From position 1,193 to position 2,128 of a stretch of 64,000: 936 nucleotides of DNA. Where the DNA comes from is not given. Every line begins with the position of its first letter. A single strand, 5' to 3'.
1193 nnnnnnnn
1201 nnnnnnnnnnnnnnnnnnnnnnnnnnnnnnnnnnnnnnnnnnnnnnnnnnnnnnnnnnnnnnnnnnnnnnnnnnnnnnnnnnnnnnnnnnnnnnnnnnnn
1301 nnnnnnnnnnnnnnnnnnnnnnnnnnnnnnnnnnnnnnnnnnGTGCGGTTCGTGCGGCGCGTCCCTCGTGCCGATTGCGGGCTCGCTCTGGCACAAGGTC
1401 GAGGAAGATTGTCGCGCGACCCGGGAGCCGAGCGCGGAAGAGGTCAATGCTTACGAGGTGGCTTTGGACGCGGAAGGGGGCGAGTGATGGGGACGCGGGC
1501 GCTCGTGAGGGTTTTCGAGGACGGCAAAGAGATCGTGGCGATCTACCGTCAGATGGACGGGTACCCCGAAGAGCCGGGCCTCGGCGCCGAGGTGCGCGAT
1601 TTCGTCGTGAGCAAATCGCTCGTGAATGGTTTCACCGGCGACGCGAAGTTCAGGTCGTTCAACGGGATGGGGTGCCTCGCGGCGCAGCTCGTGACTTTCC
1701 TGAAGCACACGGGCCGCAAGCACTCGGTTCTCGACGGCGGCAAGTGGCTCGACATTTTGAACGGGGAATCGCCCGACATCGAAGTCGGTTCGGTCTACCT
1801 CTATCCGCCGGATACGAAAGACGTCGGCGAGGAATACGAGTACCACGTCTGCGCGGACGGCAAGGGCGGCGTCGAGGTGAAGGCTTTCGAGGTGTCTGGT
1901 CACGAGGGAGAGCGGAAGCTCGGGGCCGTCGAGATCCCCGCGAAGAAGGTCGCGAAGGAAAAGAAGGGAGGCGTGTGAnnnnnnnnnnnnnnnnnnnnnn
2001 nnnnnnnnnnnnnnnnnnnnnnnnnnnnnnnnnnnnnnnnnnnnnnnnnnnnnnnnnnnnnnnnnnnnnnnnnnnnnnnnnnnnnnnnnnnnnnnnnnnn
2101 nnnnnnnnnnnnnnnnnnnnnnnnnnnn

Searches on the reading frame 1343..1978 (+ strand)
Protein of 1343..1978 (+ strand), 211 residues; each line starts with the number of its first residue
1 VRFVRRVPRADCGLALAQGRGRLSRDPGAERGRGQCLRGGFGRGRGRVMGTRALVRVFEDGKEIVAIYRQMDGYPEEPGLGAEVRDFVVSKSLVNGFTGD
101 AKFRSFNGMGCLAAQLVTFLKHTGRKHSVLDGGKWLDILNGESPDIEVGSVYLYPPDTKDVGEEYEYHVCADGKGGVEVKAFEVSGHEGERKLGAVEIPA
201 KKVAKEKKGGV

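Call 50: search_protein_families(library=pfam, alignment_id=A2, max_evalue=0.001)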
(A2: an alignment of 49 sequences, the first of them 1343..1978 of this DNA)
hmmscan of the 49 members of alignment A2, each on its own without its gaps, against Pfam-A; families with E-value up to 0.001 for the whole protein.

A. member 1, window:1343-1978:+ (211 aa): 0 families

B. families by the number of members that match (of 49 scanned): 11 families
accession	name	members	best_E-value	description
PF02086.21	MethyltransfD12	1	3.6e-56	D12 class N6 adenine-specific DNA methyltransferase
PF02735.22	Ku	1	3.6e-43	Ku70/Ku80 beta-barrel domain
PF00186.24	DHFR_1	1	1.4e-33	Dihydrofolate reductase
PF18143.6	HAD_SAK_2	1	6.2e-27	HAD domain in Swiss Army Knife RNA repair proteins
PF00005.33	ABC_tran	1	2.1e-26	ABC transporter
PF10127.15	RlaP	1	2.6e-20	RNA repair pathway DNA polymerase beta family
PF24875.1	DUF7736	1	4.5e-12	Domain of unknown function (DUF7736)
PF08924.17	Rv2525c_GlyHyd-like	1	3.5e-07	Rv2525c-like, glycoside hydrolase-like domain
PF05014.21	Nuc_deoxyrib_tr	1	2.9e-05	Nucleoside 2-deoxyribosyltransferase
PF00226.36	DnaJ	1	0.00013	DnaJ domain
PF13304.12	AAA_21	1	0.00018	AAA domain, putative AbiEii toxin, Type IV TA system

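Call 51: search_protein_families(library=phrogs, alignment_id=A2, max_evalue=0.0001)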
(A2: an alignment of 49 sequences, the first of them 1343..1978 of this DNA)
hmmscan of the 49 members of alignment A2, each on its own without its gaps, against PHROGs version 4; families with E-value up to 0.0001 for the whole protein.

A. member 1, window:1343-1978:+ (211 aa): 0 families

B. families by the number of members that match (of 49 scanned): 33 families (the first 25 are shown)
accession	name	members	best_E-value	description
phrog_56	-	1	1e-66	DNA methyltransferase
phrog_388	-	1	5.2e-63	nucleotidyltransferase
phrog_293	-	1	4.2e-53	ABC transporter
phrog_4873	-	1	2e-46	Ku-like DNA end binding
phrog_116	-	1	1.5e-42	DNA methyltransferase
phrog_26700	-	1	9.7e-40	-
phrog_3301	-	1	1.9e-34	pyrophosphatase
phrog_316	-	1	1.1e-31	dihydrofolate reductase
phrog_2392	-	1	2.8e-30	ABC transporter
phrog_1818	-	1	2e-27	-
phrog_9236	-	1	4.1e-19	pyrophosphatase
phrog_1996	-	1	1.8e-17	DNA methyltransferase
phrog_6628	-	1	3.4e-16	-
phrog_23675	-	1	3.6e-15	-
phrog_5658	-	1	1.3e-14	pyrophosphatase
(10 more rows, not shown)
